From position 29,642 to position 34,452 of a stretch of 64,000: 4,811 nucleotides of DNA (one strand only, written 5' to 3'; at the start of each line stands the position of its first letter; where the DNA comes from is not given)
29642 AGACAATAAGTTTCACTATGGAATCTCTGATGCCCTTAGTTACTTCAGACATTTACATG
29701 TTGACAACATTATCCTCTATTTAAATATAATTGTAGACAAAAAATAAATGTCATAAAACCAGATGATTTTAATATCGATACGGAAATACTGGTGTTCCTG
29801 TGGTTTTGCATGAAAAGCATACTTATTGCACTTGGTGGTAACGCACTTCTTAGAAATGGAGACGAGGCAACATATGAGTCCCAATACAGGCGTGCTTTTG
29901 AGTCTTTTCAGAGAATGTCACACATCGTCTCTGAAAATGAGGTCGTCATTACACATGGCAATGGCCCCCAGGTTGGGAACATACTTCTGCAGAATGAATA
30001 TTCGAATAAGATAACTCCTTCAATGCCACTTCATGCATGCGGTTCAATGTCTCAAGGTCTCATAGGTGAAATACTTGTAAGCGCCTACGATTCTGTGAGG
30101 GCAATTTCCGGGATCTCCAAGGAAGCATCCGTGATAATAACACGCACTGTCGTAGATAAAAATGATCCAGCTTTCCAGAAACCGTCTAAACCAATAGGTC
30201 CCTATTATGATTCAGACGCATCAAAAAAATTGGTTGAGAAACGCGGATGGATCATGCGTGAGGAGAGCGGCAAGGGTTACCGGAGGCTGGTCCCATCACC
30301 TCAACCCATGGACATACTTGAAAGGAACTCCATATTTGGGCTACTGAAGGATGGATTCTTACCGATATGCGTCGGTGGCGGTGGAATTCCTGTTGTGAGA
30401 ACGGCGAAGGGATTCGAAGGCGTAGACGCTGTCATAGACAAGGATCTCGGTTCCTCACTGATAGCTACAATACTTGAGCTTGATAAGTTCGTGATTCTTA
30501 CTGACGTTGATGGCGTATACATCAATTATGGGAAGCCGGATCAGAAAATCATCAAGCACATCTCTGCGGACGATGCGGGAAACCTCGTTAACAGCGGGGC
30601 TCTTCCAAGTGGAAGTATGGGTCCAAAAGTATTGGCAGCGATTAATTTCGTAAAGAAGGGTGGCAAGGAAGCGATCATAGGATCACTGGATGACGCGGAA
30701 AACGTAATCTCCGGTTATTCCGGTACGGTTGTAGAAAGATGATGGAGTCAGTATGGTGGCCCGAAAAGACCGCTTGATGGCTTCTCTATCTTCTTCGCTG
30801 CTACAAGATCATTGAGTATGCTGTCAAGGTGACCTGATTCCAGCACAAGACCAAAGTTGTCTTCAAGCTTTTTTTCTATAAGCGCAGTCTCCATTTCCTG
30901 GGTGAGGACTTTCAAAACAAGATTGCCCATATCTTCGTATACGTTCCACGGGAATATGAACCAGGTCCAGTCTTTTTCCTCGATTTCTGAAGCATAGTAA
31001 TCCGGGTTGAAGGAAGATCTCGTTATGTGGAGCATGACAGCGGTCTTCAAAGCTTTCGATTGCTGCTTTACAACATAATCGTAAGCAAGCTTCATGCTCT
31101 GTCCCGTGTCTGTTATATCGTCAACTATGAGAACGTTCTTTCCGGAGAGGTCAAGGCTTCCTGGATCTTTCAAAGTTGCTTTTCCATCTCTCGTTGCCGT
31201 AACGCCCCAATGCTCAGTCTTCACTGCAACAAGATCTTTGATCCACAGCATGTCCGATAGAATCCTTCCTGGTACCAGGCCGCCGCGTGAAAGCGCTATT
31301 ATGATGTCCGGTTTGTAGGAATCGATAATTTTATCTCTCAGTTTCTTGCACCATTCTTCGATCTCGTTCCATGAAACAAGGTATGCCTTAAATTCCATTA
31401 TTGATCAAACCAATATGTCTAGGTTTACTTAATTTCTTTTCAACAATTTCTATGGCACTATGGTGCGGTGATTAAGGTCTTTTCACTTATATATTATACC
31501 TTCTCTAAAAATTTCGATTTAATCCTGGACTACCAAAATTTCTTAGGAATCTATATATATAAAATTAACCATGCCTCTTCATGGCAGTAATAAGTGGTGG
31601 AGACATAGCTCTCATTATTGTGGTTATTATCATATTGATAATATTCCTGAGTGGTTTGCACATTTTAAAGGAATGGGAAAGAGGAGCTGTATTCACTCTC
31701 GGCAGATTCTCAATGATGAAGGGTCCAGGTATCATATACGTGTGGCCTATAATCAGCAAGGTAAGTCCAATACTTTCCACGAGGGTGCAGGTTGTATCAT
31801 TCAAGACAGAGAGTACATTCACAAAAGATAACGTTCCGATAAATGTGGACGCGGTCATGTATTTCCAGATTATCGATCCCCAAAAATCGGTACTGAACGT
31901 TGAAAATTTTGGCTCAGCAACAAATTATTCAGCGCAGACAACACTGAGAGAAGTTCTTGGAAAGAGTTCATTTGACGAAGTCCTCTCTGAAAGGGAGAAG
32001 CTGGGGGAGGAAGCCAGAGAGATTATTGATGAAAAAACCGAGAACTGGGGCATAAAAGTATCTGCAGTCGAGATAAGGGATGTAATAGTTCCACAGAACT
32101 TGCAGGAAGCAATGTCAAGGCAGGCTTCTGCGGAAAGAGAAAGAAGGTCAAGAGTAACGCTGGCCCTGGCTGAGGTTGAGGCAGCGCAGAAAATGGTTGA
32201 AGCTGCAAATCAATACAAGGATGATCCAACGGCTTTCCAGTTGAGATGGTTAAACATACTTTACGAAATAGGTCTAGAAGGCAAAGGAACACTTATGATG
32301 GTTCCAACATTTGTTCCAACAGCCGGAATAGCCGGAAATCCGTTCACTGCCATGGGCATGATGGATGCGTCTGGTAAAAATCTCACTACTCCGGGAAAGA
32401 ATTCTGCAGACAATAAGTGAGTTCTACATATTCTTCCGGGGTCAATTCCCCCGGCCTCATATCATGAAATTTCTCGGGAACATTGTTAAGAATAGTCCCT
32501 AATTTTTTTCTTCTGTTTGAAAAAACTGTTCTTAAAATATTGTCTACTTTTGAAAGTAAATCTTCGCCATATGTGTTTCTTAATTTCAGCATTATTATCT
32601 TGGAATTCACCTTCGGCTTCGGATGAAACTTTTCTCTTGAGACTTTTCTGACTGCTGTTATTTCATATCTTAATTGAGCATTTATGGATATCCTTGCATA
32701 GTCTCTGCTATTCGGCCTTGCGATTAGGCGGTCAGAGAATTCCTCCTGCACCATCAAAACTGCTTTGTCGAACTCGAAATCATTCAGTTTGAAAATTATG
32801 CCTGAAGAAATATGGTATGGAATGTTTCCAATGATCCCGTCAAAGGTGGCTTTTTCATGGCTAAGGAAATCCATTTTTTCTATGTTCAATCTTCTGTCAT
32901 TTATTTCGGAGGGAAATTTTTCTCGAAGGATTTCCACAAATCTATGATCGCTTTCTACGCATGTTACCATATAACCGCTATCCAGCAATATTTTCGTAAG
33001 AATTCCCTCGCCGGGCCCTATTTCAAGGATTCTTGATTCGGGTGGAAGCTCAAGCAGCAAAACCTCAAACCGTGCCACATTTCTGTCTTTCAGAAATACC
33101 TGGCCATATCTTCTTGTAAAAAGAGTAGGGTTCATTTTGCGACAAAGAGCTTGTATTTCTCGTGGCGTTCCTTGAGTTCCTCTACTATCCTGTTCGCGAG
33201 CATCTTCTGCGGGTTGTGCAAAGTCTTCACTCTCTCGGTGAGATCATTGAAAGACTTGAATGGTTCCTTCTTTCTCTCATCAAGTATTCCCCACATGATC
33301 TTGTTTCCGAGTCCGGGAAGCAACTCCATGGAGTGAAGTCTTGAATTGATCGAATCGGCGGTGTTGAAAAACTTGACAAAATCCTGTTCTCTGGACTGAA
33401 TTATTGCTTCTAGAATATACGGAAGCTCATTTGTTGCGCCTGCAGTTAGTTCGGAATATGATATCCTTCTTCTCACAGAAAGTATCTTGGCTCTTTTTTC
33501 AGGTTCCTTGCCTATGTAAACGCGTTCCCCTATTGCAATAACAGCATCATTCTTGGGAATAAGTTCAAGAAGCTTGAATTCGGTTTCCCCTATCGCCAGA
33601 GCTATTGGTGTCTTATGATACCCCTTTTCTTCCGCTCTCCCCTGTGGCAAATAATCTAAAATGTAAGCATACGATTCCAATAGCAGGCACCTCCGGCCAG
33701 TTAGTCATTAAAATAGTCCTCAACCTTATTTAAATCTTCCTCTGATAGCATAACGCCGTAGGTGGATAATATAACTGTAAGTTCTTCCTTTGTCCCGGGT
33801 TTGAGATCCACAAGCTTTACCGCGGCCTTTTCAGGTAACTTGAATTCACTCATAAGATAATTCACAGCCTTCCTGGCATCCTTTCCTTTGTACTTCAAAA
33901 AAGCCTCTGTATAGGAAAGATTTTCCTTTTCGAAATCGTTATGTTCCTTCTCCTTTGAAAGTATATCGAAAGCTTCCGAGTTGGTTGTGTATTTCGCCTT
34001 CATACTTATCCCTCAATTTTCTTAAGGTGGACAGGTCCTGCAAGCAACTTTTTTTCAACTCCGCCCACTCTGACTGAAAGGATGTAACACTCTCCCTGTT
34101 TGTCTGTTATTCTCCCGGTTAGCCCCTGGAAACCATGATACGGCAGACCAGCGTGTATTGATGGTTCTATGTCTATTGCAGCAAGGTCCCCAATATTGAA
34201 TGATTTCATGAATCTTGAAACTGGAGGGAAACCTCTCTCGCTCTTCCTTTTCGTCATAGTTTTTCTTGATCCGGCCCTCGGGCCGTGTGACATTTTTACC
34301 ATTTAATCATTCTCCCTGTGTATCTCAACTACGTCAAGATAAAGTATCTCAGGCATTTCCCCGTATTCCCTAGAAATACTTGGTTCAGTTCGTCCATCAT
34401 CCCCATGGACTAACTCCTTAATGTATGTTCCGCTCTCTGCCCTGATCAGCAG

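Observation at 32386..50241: Ancestral archaeal exosome/proteasome superoperon preserved in order but split by three insertions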

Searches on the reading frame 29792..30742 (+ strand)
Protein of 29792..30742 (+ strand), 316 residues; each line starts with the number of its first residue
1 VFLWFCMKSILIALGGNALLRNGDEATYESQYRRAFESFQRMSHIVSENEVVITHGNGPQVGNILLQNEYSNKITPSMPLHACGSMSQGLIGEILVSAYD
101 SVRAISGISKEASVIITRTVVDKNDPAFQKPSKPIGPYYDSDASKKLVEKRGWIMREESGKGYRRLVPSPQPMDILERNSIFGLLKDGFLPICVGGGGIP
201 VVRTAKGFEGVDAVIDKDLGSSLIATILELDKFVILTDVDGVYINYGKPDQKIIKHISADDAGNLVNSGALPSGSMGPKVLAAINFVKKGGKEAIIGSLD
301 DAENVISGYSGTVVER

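Call 5: search_protein_families(library=pfam, proteins=[window:29792-30742:+])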
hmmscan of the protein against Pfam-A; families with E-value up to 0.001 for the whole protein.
window:29792-30742:+ (316 aa): 1 family
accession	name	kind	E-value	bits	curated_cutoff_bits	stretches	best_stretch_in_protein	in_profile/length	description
PF00696.33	AA_kinase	-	8.7e-27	94.8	24.9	1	10-297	3-233/234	Amino acid kinase family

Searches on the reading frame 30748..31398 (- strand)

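Call 5: search_protein_families(library=pfam, proteins=[window:30748-31398:-])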
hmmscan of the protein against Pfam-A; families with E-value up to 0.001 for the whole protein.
window:30748-31398:- (216 aa): 1 family
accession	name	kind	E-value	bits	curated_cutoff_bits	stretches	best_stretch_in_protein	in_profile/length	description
PF00156.33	Pribosyltran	-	4.8e-19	68.7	26.3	1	11-154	3-154/158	Phosphoribosyl transferase domain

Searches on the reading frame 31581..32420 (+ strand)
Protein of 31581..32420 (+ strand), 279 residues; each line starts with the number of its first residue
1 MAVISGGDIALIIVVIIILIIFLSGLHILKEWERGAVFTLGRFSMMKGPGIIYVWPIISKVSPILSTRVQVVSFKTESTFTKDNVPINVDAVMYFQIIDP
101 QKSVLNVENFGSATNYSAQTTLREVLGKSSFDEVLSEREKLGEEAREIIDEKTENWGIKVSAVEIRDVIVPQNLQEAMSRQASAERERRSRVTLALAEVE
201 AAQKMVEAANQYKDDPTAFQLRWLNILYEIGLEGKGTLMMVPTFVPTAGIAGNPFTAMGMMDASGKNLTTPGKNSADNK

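Call 5: search_protein_families(library=pfam, proteins=[window:31581-32420:+])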
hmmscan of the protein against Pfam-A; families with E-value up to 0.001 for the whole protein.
window:31581-32420:+ (279 aa): 2 families
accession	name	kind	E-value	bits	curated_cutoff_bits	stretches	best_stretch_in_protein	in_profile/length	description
PF01145.31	Band_7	-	8.7e-37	127.3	23.6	1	28-202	2-172/176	SPFH domain / Band 7 family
PF13421.11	Band_7_1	-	3.4e-05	24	24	1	119-184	142-209/211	SPFH domain-Band 7 family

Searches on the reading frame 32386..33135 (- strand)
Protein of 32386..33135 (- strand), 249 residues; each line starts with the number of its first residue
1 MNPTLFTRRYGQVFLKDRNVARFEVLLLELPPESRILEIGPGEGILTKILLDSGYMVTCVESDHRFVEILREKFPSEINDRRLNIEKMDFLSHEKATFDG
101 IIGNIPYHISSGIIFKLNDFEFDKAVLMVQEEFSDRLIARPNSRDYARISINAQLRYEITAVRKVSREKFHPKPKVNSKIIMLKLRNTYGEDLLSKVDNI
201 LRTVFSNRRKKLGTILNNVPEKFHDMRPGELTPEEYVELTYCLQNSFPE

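Call 3: search_protein_families(library=pfam, proteins=[window:32386-33135:-])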
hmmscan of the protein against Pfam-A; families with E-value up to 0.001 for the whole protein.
window:32386-33135:- (249 aa): 6 families
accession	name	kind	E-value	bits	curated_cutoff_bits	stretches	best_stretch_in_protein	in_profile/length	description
PF00398.26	RrnaAD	-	1.6e-46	159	24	1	7-223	5-231/263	Ribosomal RNA adenine dimethylase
PF05175.20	MTS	-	5.3e-06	26.6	23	1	24-113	21-114/170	Methyltransferase small domain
PF13649.12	Methyltransf_25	-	4.4e-05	24.5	27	1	36-103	1-70/97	Methyltransferase domain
PF13489.12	Methyltransf_23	-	0.00012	22.3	27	1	22-101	12-85/164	Methyltransferase domain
PF08241.18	Methyltransf_11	-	0.00016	22.7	21.2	1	37-102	1-65/95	Methyltransferase domain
PF08242.18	Methyltransf_12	-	0.00033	21.8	30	1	37-102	1-70/98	Methyltransferase domain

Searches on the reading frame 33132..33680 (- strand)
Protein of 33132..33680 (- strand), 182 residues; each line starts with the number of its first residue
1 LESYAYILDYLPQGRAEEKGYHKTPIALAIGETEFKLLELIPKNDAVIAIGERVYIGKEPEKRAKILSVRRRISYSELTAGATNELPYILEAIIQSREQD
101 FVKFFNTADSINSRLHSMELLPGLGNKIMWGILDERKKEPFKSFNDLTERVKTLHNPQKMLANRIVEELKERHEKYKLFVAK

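Call 3: search_protein_families(library=pfam, proteins=[window:33132-33680:-])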
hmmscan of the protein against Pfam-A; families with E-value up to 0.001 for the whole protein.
window:33132-33680:- (182 aa): 2 families
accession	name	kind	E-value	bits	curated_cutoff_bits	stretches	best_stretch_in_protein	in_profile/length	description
PF04919.18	DUF655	-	2.8e-66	223.4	22.2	1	1-180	1-180/181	Protein of unknown function (DUF655)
PF14579.12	HHH_6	-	2.4e-05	24.9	25.6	1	118-155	27-65/90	Helix-hairpin-helix motif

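Call 65: search_protein_families(library=ncbifam, proteins=[window:33132-33680:-], max_evalue=0.00001)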
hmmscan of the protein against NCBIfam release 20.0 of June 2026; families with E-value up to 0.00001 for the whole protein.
window:33132-33680:- (182 aa): 0 families

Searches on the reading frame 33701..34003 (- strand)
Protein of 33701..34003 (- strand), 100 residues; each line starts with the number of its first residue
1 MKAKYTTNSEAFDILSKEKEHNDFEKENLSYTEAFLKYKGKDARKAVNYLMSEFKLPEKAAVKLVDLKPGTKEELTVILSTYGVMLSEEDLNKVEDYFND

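Call 3: search_protein_families(library=pfam, proteins=[window:33701-34003:-])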
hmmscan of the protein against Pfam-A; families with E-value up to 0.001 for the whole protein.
window:33701-34003:- (100 aa): 1 family
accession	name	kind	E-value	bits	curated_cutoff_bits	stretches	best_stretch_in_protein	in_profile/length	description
PF03874.21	RNA_pol_Rpb4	-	5.2e-07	30.4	25.6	1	18-93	32-107/116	RNA polymerase Rpb4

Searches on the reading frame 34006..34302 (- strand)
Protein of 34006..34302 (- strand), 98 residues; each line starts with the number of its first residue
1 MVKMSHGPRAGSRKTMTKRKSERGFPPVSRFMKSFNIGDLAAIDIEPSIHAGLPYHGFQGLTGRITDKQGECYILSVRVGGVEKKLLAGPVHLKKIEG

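Call 3: search_protein_families(library=pfam, proteins=[window:34006-34302:-])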
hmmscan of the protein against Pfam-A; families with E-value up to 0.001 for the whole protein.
window:34006-34302:- (98 aa): 1 family
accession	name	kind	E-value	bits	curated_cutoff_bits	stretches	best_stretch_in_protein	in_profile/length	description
PF01157.24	Ribosomal_L21e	-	7.4e-27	93.6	27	1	3-97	2-100/101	Ribosomal protein L21e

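Call 46: find_encoding_contigs(protein=window:34006-34302:-, flank=10000, max_places=5)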
Protein window:34006-34302:- (98 aa): 23 contigs read that carry it; 5 places shown.
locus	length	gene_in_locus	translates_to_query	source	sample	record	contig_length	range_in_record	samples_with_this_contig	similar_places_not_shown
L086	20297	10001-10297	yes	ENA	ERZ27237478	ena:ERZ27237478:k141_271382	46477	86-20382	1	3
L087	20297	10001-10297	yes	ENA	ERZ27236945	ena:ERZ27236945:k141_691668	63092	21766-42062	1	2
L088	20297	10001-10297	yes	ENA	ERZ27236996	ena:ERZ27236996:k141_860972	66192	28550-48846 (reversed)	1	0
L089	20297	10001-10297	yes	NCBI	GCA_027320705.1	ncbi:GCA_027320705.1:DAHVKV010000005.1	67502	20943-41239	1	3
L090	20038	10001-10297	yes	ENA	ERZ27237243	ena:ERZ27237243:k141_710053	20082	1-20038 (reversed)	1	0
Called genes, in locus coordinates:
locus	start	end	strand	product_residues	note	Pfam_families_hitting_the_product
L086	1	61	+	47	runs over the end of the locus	?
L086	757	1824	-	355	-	PF02547:Queuosine_synth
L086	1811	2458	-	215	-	PF00106:adh_short, PF13561:adh_short_C2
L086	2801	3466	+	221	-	PF00596:Aldolase_II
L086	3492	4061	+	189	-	PF03079:ARD, PF07883:Cupin_2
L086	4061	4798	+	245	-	PF00702:Hydrolase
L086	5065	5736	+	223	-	PF21262:RRP40_S1 (weak), PF21266:S1_RRP4 (weak), PF00013:KH_1, PF15985:KH_6 (weak), PF22891:KH_PNO1_2nd (weak)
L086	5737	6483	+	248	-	PF01138:RNase_PH, PF03725:RNase_PH_C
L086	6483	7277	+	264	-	PF01138:RNase_PH, PF03725:RNase_PH_C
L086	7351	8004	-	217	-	PF00156:Pribosyltran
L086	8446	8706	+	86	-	PF01780:Ribosomal_L37ae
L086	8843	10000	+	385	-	PF22023:Pus10_THUMP_arc, PF21238:Pus10_C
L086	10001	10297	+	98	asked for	PF01157:Ribosomal_L21e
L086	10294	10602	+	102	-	PF03874:RNA_pol_Rpb4 (weak)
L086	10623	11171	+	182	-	PF04919:DUF655, PF14579:HHH_6 (faint)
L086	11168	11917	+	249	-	PF00398:RrnaAD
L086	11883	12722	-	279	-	PF01145:Band_7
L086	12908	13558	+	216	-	PF00156:Pribosyltran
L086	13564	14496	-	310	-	PF00696:AA_kinase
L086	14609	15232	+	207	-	PF00924:MS_channel_2nd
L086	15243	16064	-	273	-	PF23441:SDR, PF00106:adh_short, PF08659:KR, PF13561:adh_short_C2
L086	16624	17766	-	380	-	PF00083:Sugar_tr (weak), PF07690:MFS_1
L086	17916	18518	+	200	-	PF06197:DUF998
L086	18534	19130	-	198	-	-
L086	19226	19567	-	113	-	-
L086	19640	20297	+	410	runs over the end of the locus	PF00155:Aminotran_1_2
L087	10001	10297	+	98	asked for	PF01157:Ribosomal_L21e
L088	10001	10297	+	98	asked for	PF01157:Ribosomal_L21e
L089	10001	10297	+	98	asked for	PF01157:Ribosomal_L21e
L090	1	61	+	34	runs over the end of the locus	?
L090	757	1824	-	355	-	PF02547:Queuosine_synth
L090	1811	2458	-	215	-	PF00106:adh_short, PF13561:adh_short_C2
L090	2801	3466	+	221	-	PF00596:Aldolase_II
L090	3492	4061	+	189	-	PF03079:ARD, PF07883:Cupin_2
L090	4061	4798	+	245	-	PF00702:Hydrolase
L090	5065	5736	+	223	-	PF21262:RRP40_S1 (weak), PF21266:S1_RRP4 (weak), PF00013:KH_1, PF15985:KH_6 (weak), PF22891:KH_PNO1_2nd (weak)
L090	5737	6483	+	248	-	PF01138:RNase_PH, PF03725:RNase_PH_C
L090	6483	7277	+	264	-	PF01138:RNase_PH, PF03725:RNase_PH_C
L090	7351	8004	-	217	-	PF00156:Pribosyltran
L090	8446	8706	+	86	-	PF01780:Ribosomal_L37ae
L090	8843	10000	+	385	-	PF22023:Pus10_THUMP_arc, PF21238:Pus10_C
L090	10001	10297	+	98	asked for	PF01157:Ribosomal_L21e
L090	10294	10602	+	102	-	PF03874:RNA_pol_Rpb4 (weak)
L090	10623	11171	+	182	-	PF04919:DUF655, PF14579:HHH_6 (faint)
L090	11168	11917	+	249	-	PF00398:RrnaAD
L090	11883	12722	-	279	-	PF01145:Band_7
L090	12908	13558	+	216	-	PF00156:Pribosyltran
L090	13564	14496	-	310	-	PF00696:AA_kinase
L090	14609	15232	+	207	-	PF00924:MS_channel_2nd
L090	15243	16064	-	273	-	PF23441:SDR, PF00106:adh_short, PF08659:KR, PF13561:adh_short_C2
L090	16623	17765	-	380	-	PF00083:Sugar_tr (weak), PF07690:MFS_1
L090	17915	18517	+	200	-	PF06197:DUF998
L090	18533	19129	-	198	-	-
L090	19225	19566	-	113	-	-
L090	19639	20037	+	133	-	?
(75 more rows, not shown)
